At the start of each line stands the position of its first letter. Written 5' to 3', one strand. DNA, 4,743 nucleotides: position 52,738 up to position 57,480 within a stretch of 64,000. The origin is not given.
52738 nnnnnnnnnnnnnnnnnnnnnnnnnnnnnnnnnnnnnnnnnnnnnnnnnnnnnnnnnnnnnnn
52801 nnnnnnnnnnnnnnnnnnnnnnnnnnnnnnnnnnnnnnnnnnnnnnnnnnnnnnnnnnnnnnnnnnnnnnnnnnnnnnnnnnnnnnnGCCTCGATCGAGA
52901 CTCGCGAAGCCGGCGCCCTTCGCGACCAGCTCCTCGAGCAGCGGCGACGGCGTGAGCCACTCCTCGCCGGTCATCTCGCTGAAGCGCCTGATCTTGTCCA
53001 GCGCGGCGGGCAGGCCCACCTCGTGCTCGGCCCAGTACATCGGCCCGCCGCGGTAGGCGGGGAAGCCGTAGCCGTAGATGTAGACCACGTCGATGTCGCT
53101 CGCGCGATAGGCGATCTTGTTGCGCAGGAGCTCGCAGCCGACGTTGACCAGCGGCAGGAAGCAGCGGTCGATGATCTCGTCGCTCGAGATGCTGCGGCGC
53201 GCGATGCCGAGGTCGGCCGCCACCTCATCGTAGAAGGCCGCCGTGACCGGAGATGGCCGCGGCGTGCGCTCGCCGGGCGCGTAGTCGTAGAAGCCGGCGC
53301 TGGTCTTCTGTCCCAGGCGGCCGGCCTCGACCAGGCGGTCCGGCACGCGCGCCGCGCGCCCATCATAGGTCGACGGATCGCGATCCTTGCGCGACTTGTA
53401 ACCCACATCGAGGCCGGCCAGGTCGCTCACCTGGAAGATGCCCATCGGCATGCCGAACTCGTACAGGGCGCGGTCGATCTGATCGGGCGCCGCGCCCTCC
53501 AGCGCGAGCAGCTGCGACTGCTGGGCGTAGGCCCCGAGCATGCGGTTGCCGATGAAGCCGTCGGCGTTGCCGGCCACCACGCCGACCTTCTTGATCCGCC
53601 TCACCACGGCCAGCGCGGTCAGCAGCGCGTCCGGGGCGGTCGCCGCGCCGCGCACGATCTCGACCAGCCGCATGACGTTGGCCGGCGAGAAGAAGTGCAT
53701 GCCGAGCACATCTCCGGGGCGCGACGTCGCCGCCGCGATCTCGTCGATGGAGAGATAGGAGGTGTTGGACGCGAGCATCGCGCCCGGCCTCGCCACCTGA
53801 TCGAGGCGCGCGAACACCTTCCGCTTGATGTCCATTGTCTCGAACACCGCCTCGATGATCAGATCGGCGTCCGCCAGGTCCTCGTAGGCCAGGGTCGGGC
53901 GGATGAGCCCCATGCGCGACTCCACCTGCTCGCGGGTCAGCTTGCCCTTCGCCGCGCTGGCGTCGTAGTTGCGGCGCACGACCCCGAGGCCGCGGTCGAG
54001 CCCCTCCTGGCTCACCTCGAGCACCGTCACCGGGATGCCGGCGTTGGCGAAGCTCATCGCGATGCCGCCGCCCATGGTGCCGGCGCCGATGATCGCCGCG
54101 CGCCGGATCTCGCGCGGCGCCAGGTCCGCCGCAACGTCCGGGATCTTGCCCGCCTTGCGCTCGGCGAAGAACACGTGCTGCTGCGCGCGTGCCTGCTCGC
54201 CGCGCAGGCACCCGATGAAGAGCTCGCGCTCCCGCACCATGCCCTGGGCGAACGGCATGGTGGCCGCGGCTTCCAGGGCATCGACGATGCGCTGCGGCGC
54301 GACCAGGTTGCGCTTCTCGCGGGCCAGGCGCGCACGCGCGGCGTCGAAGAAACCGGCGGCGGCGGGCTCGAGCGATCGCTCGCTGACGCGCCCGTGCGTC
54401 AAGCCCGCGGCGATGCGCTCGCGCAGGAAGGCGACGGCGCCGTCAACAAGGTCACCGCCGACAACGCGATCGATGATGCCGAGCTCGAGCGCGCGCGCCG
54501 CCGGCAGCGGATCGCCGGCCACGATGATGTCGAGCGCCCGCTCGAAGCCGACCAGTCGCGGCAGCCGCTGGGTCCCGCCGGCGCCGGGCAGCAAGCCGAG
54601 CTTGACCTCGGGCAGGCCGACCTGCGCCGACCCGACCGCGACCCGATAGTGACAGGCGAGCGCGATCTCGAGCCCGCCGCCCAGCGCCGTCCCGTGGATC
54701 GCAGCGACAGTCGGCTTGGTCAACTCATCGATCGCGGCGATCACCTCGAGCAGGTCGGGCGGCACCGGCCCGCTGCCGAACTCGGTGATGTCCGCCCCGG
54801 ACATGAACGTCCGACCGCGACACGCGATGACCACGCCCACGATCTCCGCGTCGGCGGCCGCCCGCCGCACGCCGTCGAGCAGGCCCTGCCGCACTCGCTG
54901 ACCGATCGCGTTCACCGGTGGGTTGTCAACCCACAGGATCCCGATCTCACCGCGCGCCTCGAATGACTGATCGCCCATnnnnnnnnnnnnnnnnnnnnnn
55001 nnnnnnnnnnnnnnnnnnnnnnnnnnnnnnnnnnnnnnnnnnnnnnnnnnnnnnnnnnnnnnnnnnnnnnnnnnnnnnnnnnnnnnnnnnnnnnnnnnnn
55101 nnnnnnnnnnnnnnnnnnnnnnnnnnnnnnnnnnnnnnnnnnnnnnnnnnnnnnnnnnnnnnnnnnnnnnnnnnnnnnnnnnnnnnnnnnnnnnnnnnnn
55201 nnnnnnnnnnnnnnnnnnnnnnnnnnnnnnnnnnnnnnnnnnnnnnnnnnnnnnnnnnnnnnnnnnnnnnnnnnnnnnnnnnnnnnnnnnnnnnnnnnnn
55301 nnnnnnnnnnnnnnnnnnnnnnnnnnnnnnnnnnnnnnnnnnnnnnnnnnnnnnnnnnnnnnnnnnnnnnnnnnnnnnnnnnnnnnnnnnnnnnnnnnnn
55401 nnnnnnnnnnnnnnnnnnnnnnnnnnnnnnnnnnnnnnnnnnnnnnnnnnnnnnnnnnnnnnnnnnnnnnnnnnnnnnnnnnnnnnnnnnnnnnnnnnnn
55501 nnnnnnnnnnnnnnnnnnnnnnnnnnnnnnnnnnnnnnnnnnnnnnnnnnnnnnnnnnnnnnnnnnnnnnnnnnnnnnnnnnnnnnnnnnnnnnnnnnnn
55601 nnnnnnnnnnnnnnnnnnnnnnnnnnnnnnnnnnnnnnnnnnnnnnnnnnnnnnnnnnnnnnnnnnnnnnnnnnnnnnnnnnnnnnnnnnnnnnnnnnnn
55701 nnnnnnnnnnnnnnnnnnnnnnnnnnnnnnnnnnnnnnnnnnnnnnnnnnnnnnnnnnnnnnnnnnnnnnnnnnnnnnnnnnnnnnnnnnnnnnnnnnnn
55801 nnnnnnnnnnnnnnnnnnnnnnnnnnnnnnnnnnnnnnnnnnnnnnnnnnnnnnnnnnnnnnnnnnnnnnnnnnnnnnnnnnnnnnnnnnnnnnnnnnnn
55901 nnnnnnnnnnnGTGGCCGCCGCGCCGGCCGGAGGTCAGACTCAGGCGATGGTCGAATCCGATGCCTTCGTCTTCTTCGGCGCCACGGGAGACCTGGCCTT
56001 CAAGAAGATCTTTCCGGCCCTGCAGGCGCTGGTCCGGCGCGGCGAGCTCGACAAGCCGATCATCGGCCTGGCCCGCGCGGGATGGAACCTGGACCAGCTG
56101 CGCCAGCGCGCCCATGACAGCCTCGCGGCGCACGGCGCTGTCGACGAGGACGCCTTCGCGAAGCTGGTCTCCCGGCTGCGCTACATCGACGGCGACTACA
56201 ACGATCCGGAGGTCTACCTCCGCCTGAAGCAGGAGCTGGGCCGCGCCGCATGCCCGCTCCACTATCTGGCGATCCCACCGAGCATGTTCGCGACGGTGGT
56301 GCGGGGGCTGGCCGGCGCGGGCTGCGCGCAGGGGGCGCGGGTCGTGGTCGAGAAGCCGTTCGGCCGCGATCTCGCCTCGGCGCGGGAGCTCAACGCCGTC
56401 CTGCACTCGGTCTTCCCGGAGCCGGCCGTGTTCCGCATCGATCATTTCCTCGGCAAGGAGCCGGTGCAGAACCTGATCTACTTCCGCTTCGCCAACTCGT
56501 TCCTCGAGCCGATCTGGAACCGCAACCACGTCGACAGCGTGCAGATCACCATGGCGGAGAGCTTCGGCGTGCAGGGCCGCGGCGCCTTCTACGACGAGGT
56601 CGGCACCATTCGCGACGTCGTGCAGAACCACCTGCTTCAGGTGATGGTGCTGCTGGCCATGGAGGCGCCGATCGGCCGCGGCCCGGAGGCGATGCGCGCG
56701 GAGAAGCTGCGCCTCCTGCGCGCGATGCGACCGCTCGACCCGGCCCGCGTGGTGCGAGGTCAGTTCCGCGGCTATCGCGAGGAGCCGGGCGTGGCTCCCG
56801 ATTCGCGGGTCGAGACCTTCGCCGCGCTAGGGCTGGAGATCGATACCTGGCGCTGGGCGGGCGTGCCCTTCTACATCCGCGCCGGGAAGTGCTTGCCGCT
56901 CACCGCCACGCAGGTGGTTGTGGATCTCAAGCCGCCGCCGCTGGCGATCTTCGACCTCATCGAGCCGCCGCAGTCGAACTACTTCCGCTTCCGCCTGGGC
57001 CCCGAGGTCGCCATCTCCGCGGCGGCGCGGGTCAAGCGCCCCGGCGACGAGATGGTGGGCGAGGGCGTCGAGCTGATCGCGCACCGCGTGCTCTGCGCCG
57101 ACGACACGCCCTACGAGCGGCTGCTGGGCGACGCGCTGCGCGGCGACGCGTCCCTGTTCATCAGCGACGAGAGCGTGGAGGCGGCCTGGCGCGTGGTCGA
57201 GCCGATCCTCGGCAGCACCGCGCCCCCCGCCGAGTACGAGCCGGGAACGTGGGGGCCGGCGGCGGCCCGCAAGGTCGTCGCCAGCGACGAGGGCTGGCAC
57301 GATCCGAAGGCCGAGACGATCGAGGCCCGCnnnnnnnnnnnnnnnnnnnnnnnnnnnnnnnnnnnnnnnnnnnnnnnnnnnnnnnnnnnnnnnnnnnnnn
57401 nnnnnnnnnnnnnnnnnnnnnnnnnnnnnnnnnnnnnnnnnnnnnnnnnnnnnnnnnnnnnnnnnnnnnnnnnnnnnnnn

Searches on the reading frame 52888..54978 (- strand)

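Call 60: search_protein_families(library=pfam, proteins=[window:52888-54978:-], max_evalue=0.001)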
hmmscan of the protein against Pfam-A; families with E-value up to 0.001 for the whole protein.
window:52888-54978:- (697 aa): 4 families
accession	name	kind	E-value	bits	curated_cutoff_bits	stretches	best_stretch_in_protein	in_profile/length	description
PF02737.24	3HCDH_N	-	1.3e-61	208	22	1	294-470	2-178/180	3-hydroxyacyl-CoA dehydrogenase, NAD binding domain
PF00378.25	ECH_1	-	1.9e-33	116.3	27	1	13-198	7-200/251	Enoyl-CoA hydratase/isomerase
PF00725.27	3HCDH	-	9.9e-32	109.8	22.1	2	474-566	1-97/97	3-hydroxyacyl-CoA dehydrogenase, C-terminal domain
PF16113.10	ECH_2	-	4.8e-17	62.9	27.2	1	22-185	12-184/335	Enoyl-CoA hydratase/isomerase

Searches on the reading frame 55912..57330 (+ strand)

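Call 60: search_protein_families(library=pfam, proteins=[window:55912-57330:+], max_evalue=0.001)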
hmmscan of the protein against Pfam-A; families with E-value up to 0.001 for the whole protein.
window:55912-57330:+ (473 aa): 2 families
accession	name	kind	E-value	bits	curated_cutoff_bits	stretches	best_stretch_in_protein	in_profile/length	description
PF02781.21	G6PD_C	-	1.2e-89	300.7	27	1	190-460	2-292/296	Glucose-6-phosphate dehydrogenase, C-terminal domain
PF00479.28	G6PD_N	-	1.2e-48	166.7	22.1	1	20-187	1-183/183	Glucose-6-phosphate dehydrogenase, NAD binding domain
